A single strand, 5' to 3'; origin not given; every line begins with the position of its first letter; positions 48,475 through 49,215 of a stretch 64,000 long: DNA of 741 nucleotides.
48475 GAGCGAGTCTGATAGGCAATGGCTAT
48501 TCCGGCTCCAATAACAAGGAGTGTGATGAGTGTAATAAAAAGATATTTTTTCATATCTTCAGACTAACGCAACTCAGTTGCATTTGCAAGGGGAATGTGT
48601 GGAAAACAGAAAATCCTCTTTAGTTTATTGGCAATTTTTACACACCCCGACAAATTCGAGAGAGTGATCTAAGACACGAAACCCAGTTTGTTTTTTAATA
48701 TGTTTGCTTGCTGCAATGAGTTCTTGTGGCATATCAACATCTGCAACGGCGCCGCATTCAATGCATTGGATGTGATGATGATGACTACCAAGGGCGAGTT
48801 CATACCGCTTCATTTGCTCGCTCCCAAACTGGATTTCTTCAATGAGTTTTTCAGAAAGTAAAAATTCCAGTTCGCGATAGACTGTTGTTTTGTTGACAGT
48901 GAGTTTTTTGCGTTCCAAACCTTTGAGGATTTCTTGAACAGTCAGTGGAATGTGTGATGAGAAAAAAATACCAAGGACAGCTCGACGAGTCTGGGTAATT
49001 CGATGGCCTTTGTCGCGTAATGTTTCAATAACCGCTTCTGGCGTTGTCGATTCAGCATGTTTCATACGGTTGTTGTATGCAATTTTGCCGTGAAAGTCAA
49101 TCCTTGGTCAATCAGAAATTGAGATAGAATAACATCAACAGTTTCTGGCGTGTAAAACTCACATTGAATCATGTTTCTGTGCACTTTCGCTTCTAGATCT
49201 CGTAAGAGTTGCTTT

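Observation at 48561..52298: An identical promoter-embedded palindrome links znuA and a distant His-rich secreted protein, suggesting a metal-responsive (Zur-like) regulon.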

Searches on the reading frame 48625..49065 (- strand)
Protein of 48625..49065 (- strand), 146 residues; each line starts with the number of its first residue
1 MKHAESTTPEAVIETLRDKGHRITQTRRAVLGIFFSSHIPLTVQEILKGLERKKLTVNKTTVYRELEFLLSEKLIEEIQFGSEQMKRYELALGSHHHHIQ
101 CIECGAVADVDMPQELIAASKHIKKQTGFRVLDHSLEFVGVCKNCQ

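Call 8: search_protein_families(library=pfam, proteins=[window:48625-49065:-], max_evalue=0.01)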
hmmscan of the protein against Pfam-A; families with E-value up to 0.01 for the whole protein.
window:48625-49065:- (146 aa): 2 families
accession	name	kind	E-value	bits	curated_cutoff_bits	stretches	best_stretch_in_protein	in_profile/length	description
PF01475.25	FUR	-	2.9e-24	86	23.1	1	19-138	2-120/121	Ferric uptake regulator family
PF07106.19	TBPIP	-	0.0028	18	22.8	1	36-81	12-54/62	TBPIP/Hop2 winged helix domain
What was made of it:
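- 48625..49065 (-): Fur-family regulator (146 aa), the proposed box-binding repressor. Its start overlaps the end of an upstream 129-aa ORF (49062-49451). Pfam FUR, E=2.9e-24 (call 8).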

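Call 9: search_protein_families(library=ncbifam, proteins=[window:48625-49065:-], max_evalue=0.01)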
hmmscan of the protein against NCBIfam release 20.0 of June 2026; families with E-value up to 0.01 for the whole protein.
window:48625-49065:- (146 aa): 10 families
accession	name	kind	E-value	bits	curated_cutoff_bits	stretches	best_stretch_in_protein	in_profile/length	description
NF051892.1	TransRegFurBacil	equivalog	3.1e-22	79.2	220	1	12-146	8-144/149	ferric iron uptake transcriptional regulator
NF052545.1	TransRegPerRClab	equivalog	4e-21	75.5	180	1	12-146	4-135/138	transcriptional regulator PerR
NF051891.1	TransRegFurHelico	equivalog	9.7e-19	67.7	200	1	14-146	16-146/148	ferric iron uptake transcriptional regulator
NF047406.1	TransRegPerRTherm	equivalog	4.8e-12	46.2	200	1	21-146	4-126/130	manganese-dependent transcriptional regulator PerR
NF006999.0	PRK09462.1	equivalog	8.6e-10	38.4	146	1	15-144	7-135/148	ferric iron uptake transcriptional regulator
NF008646.0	PRK11639.1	equivalog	1.5e-07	31.3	167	1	18-146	19-147/171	zinc uptake transcriptional repressor Zur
NF047462.1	FUR_perox_PerRA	exception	3.3e-05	24.4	200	1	14-118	10-112/142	peroxide-responsive transcriptional repressor PerRA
NF045678.1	TransRegIrrA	equivalog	3.9e-05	23.6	150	1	10-113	7-109/138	iron response transcriptional regulator IrrA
NF047461.1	FUR_perox_PerRB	exception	0.00034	20.5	250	1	41-125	46-127/143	peroxide-responsive transcriptional repressor PerRB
NF045677.1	FeRespRegIrr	equivalog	0.00056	20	170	1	14-116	2-103/127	Fur family transcriptional regulator Irr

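Call 10: find_homologous_proteins(query=window:48625-49065:-)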
Query window:48625-49065:- (146 aa): 60 proteins with E <= 0.001 among 100 candidates.
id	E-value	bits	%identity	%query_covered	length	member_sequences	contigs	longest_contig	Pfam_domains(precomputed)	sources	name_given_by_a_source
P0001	2.6e-90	318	100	100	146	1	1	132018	PF01475.26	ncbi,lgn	-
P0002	2.7e-88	311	98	100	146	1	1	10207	PF01475.26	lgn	-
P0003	3.3e-86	304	97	100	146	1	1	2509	PF01475.26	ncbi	-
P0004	2.2e-80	286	88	100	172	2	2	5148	PF01475.26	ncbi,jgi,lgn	jgi:Fe2+ or Zn2+ uptake regulation protein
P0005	1.1e-52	196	64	96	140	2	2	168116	PF01475.26,PF07106.20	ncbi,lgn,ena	-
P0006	3.9e-52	194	60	100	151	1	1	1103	PF01475.26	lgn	-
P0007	3.3e-46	175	56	99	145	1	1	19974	PF01475.26,PF07106.20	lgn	-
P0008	8.6e-46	174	55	97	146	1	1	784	PF01475.26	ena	-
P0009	3.7e-44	168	54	100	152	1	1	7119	PF01475.26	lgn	-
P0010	1.2e-41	160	51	94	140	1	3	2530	PF01475.26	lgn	-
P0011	1.3e-38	150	50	94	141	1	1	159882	PF01475.26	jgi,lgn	jgi:Fe2+ or Zn2+ uptake regulation protein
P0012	6.4e-36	142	44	95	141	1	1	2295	PF01475.26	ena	-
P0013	1.4e-35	141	48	91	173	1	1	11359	PF01475.26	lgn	-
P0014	2.9e-35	139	49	94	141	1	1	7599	PF23159.2,PF01475.26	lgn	-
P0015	7.6e-35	138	51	95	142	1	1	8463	PF01475.26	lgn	-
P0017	4.5e-33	132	45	94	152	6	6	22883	PF01475.26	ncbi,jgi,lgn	-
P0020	6.2e-32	129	44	94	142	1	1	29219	PF01475.26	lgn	-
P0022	8.0e-30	122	42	94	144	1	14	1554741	PF01475.26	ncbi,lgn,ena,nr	ncbi:MAG: transcriptional repressor [Deltaproteobacteria bacterium]|nr:transcriptional repressor [De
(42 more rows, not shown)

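Call 11: find_encoding_contigs(protein=P0001, flank=3000, max_places=3)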
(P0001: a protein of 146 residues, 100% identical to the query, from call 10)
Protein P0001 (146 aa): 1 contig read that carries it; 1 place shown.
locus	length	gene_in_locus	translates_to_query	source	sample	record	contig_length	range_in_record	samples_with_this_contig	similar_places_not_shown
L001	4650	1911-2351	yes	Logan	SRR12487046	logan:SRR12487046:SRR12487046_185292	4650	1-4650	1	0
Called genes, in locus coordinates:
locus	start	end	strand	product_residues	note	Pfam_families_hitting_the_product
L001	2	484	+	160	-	?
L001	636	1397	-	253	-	PF01978:TrmB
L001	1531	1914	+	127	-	-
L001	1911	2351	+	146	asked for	PF01475:FUR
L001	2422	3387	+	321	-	PF01297:ZnuA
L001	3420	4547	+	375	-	PF07907:YibE_F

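Call 12: find_encoding_contigs(protein=P0005, flank=10000, max_places=4)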
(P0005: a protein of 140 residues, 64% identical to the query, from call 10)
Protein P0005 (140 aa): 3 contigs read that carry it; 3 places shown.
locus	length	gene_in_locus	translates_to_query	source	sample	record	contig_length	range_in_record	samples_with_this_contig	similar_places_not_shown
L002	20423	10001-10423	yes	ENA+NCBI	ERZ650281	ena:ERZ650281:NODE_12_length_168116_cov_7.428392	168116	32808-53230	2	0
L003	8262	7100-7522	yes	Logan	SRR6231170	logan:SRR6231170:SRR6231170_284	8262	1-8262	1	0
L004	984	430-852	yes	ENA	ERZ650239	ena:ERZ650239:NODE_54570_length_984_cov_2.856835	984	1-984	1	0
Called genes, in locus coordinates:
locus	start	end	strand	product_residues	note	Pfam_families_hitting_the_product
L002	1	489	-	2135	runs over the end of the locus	-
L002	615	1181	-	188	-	-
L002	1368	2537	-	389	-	PF00672:HAMP, PF00512:HisKA, PF02518:HATPase_c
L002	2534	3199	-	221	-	PF00072:Response_reg, PF00486:Trans_reg_C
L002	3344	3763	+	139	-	PF00173:Cyt-b5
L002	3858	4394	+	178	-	PF06210:DUF1003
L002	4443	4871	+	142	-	-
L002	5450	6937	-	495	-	PF00875:DNA_photolyase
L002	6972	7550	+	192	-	-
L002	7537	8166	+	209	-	PF01966:HD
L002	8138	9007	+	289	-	PF01063:Aminotran_4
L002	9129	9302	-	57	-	-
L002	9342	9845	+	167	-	-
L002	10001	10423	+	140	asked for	PF01475:FUR, PF07106:WHD_TBPIP (weak)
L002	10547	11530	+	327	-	PF01297:ZnuA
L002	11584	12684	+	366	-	PF07907:YibE_F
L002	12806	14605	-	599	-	PF01551:Peptidase_M23, PF00404:Dockerin_1 (faint), PF01839:FG-GAP (faint), PF13517:FG-GAP_3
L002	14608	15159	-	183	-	PF01145:Band_7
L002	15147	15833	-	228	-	PF02096:60KD_IMP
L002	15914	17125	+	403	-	-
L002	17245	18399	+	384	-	PF01368:DHH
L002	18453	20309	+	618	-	PF05157:MshEN, PF00437:T2SSE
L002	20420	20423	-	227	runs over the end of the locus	PF14518:Haem_oxygenas_2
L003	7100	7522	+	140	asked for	PF01475:FUR, PF07106:WHD_TBPIP (weak)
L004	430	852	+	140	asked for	PF01475:FUR, PF07106:WHD_TBPIP (weak)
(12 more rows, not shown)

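Call 16: find_encoding_contigs(protein=P0007, flank=10000, max_places=2)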
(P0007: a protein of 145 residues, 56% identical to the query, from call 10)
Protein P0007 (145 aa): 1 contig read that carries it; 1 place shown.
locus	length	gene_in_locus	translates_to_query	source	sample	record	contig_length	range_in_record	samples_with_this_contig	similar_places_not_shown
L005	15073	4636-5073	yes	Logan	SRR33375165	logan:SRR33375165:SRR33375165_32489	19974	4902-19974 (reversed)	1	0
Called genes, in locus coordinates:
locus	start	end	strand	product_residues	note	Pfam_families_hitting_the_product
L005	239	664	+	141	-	-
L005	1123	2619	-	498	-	-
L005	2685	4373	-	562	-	PF00041:fn3, PF13385:Laminin_G_3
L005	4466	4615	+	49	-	-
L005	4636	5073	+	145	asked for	PF07106:WHD_TBPIP (faint), PF01475:FUR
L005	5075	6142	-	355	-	PF07907:YibE_F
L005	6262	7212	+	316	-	PF01297:ZnuA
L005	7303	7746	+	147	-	-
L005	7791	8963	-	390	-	PF01551:Peptidase_M23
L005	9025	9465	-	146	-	-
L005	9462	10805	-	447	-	PF00875:DNA_photolyase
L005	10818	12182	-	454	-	PF01554:MatE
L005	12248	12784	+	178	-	PF08002:DUF1697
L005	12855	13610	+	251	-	-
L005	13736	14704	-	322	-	-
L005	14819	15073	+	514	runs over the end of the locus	PF00221:Lyase_aromatic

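Call 17: find_encoding_contigs(protein=P0011, flank=10000, max_places=2)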
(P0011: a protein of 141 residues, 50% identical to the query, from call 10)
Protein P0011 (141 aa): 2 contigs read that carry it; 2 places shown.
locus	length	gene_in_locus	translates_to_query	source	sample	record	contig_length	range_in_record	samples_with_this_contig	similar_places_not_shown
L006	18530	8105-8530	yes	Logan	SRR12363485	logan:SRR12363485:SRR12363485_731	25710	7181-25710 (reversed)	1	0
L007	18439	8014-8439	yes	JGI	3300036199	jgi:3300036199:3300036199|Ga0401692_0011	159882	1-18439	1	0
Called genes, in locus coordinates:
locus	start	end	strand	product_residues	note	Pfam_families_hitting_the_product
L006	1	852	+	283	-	?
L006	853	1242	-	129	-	PF09945:DUF2177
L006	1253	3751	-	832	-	PF02743:dCache_1, PF21623:HK_sensor_dom_bact, PF00672:HAMP, PF00989:PAS, PF08448:PAS_4, PF13426:PAS_9, PF00512:HisKA, PF02518:HATPase_c, +2 more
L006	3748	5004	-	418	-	PF03924:CHASE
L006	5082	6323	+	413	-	PF00916:Sulfate_transp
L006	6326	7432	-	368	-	PF07907:YibE_F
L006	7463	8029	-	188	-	-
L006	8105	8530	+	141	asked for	PF01475:FUR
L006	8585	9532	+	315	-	PF01297:ZnuA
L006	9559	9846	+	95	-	PF08922:DUF1905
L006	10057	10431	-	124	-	-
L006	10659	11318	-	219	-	PF00485:PRK, PF02223:Thymidylate_kin (faint)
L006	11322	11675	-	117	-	-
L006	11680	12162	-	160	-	PF06821:Ser_hydrolase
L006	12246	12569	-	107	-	-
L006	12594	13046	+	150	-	-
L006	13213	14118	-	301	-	PF13495:Phage_int_SAM_4 (weak), PF00589:Phage_integrase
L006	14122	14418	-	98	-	-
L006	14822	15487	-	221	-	-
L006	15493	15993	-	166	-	PF03592:Terminase_2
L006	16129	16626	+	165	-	-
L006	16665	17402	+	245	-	-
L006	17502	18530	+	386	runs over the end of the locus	-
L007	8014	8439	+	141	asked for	PF01475:FUR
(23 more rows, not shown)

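Call 18: find_encoding_contigs(protein=P0009, flank=10000, max_places=2)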
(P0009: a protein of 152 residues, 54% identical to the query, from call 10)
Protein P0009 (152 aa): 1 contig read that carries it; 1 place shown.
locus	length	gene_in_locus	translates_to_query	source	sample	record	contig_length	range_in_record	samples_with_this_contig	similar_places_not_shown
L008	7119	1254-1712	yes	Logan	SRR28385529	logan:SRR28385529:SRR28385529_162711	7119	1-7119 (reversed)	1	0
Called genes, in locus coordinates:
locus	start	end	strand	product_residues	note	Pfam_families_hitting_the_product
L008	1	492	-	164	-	?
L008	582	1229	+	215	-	PF02390:Methyltransf_4, PF13649:Methyltransf_25, PF13847:Methyltransf_31 (weak)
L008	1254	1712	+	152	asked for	PF01475:FUR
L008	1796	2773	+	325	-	PF01297:ZnuA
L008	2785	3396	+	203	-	-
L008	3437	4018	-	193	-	-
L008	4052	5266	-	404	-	PF07995:GSDH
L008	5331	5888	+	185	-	-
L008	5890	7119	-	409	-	?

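Call 43: list_cluster_members(proteins=[P0001, P0061, P0062])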
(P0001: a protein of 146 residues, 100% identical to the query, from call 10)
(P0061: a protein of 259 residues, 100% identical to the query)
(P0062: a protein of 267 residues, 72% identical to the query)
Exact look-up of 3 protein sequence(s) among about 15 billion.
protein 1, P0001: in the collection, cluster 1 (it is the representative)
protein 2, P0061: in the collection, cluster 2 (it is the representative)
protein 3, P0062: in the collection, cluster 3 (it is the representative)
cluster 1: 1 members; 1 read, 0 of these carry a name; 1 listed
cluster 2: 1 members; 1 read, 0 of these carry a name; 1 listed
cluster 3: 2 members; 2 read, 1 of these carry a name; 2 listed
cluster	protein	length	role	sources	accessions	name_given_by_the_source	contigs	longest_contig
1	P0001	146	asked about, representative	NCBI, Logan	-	-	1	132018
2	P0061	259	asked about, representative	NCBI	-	-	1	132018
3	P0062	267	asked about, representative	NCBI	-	-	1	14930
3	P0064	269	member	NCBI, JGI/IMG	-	hypothetical protein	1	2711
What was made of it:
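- Tried and rejected: Cluster look-ups gave no names (call 43).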

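Call 49: find_encoding_contigs(protein=P0022, flank=6000, max_places=1)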
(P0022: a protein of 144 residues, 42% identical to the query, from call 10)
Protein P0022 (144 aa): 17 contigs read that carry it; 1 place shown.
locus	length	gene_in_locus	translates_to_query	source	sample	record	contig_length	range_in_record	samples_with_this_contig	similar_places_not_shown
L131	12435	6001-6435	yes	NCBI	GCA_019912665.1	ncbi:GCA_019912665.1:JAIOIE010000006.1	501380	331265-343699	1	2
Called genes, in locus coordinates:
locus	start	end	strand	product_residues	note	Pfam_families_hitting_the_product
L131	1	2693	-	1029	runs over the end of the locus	PF00873:ACR_tran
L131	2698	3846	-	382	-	PF25917:BSH_RND (weak), PF25973:BSH_CzcB, PF25876:HH_MFP_RND (weak), PF25954:Beta-barrel_RND_2, PF25990:Beta-barrel_YknX (weak)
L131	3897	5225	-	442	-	PF02321:OEP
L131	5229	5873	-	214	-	PF00440:TetR_N, PF14246:TetR_C_7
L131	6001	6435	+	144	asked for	PF01475:FUR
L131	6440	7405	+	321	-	PF01297:ZnuA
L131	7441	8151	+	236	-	PF00005:ABC_tran, PF13304:AAA_21 (faint)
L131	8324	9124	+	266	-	PF00950:ABC-3, PF01032:FecCD (weak)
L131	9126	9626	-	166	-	PF04350:PilO (weak)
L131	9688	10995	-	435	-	-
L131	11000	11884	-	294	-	PF21687:T2SSK_1st, PF12836:HHH_3, PF03934:T2SSK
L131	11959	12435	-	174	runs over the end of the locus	PF11612:T2SSJ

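Call 50: find_encoding_contigs(protein=P0017, flank=6000, max_places=1)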
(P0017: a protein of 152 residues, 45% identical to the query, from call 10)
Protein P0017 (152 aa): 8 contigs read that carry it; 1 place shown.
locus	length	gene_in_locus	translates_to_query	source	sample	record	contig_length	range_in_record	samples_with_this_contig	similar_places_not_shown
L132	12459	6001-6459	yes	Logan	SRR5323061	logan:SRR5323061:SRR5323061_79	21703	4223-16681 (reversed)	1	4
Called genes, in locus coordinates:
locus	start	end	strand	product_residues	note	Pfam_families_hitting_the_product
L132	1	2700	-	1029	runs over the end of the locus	PF00873:ACR_tran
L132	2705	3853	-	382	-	PF25917:BSH_RND, PF25973:BSH_CzcB, PF25876:HH_MFP_RND (weak), PF25954:Beta-barrel_RND_2, PF25990:Beta-barrel_YknX (weak)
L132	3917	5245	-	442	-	PF02321:OEP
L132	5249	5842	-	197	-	PF00440:TetR_N, PF14246:TetR_C_7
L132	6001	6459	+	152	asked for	PF01475:FUR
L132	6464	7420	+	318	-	PF01297:ZnuA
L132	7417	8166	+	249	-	PF00005:ABC_tran, PF13304:AAA_21 (weak)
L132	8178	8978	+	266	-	PF00950:ABC-3, PF01032:FecCD (weak)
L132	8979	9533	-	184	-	PF04350:PilO (weak)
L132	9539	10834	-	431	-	PF05134:T2SSL (weak)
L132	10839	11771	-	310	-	PF21687:T2SSK_1st, PF12836:HHH_3 (weak), PF03934:T2SSK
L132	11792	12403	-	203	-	PF07963:N_methyl, PF11612:T2SSJ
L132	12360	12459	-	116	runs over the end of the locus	PF07963:N_methyl (weak)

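Call 51: find_encoding_contigs(protein=P0020, flank=6000, max_places=1)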
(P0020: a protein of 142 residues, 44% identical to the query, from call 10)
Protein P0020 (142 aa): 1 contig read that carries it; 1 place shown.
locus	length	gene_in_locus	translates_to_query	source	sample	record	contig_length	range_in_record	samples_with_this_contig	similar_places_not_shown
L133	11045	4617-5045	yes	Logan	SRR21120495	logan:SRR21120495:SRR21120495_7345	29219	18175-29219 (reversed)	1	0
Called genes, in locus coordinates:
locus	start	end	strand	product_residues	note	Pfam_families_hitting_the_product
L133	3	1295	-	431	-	?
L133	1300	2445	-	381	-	PF25917:BSH_RND (weak), PF25973:BSH_CzcB, PF25876:HH_MFP_RND (weak), PF25954:Beta-barrel_RND_2, PF25990:Beta-barrel_YknX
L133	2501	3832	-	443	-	PF02321:OEP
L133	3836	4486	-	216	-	PF00440:TetR_N, PF14246:TetR_C_7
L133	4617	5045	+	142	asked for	PF01475:FUR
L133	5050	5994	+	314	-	PF01297:ZnuA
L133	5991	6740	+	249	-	PF00005:ABC_tran, PF13304:AAA_21 (faint)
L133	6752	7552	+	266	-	PF00950:ABC-3, PF01032:FecCD (weak)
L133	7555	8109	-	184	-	PF04612:T2SSM (weak)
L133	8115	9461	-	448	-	PF05134:T2SSL (weak)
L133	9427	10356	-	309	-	PF21687:T2SSK_1st, PF12836:HHH_3 (weak), PF03934:T2SSK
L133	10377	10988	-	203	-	PF07963:N_methyl, PF11612:T2SSJ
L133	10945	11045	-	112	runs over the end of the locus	PF07963:N_methyl (weak)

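Call 58: search_solved_structures(query=window:48625-49065:-, show_alignments=3)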
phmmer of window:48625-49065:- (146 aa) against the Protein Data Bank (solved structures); distinct sequences matched with E-value up to 0.001: 22.
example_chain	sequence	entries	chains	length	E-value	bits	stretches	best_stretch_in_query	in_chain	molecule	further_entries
2fe3_A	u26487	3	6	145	1.6e-17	67.4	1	12-145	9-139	Peroxide operon regulator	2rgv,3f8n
9ire_A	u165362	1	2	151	3.8e-17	66.2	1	13-146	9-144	Ferric uptake regulation protein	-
4i7h_A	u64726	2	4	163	7.2e-15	58.8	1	9-146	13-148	peroxide stress sensing regulator | Peroxide stress regulator PerR, FUR family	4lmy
6d57_A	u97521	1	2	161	1e-14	58.3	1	14-145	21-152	Ferric uptake regulation protein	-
4ets_A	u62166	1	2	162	1.1e-14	58.3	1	14-145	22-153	Ferric uptake regulation protein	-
2xig_A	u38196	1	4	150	2.4e-14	57.1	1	10-146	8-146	FERRIC UPTAKE REGULATION PROTEIN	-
5nbc_A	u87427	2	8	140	1.4e-13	54.6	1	16-146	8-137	Ferric uptake regulation protein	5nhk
4raz_A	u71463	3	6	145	4.5e-13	53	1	14-141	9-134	DNA-binding transcriptional dual regulator of siderophore biosynthesis and transport(Fur f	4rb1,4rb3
4ray_A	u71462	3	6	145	1.9e-12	50.9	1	16-141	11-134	DNA-binding transcriptional dual regulator of siderophore biosynthesis and transport(Fur f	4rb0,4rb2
2o03_A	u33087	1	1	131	9.1e-12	48.8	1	20-146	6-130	probable Zinc uptake regulation protein FurB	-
5fd6_A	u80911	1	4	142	2.8e-11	47.2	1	13-141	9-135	Ferric uptake regulation protein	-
5fd5_A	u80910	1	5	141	2.9e-11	47.1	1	13-141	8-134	Ferric uptake regulation protein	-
3mwm_A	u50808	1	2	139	8.7e-10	42.3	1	22-145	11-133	Putative metal uptake regulation protein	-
7vo0_G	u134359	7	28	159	1.5e-09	41.6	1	22-145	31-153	Putative metal uptake regulation protein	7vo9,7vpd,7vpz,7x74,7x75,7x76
3eyy_A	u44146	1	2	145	2.5e-09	40.9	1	15-145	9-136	Putative iron uptake regulatory protein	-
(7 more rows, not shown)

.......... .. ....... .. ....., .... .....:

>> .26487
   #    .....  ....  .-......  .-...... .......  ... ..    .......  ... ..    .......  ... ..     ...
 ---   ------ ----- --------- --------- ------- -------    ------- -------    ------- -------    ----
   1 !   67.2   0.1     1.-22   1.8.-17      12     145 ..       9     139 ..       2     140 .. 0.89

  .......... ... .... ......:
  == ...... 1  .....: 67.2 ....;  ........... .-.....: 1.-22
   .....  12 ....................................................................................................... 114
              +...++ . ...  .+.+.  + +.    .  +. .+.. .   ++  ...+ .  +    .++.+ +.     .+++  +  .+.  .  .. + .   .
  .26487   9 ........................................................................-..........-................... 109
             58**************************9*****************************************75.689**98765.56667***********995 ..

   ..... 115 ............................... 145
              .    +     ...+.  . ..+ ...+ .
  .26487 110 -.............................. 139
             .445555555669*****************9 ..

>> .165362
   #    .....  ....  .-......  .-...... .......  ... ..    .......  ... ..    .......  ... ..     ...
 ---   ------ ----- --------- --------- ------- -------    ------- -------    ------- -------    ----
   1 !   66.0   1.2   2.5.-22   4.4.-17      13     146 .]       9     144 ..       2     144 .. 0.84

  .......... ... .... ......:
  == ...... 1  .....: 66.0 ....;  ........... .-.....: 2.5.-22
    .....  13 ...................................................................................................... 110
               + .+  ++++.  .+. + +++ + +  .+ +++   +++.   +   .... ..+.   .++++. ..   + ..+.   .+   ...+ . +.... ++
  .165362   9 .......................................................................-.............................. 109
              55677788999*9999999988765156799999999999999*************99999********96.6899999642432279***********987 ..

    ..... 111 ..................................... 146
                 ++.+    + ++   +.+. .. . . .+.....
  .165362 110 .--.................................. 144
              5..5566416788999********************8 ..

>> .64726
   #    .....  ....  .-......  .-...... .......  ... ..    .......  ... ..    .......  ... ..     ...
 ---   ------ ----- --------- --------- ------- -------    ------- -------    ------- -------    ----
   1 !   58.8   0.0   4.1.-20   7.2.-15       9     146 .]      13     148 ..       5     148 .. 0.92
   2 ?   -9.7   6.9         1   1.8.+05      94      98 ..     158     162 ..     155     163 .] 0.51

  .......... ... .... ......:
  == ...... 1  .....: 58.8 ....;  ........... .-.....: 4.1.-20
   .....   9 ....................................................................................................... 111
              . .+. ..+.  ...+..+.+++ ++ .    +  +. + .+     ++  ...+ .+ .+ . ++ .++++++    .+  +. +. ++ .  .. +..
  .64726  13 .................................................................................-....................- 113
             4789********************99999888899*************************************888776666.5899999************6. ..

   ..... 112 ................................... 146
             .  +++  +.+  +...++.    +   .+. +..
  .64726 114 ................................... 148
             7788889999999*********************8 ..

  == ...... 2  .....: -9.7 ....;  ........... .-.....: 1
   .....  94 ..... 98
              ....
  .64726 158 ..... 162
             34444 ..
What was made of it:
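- On Zur-type (Fur-family) zinc regulon: The residues aligned to the PerR regulatory ligands are E/H/H/D (call 58).
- Its closest solved relatives are PerR and Fur rather than Zur (call 58). The best NCBIfam hits are Bacillus-type Fur and PerR (call 9), and the closest solved structure is B. subtilis PerR (call 58).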
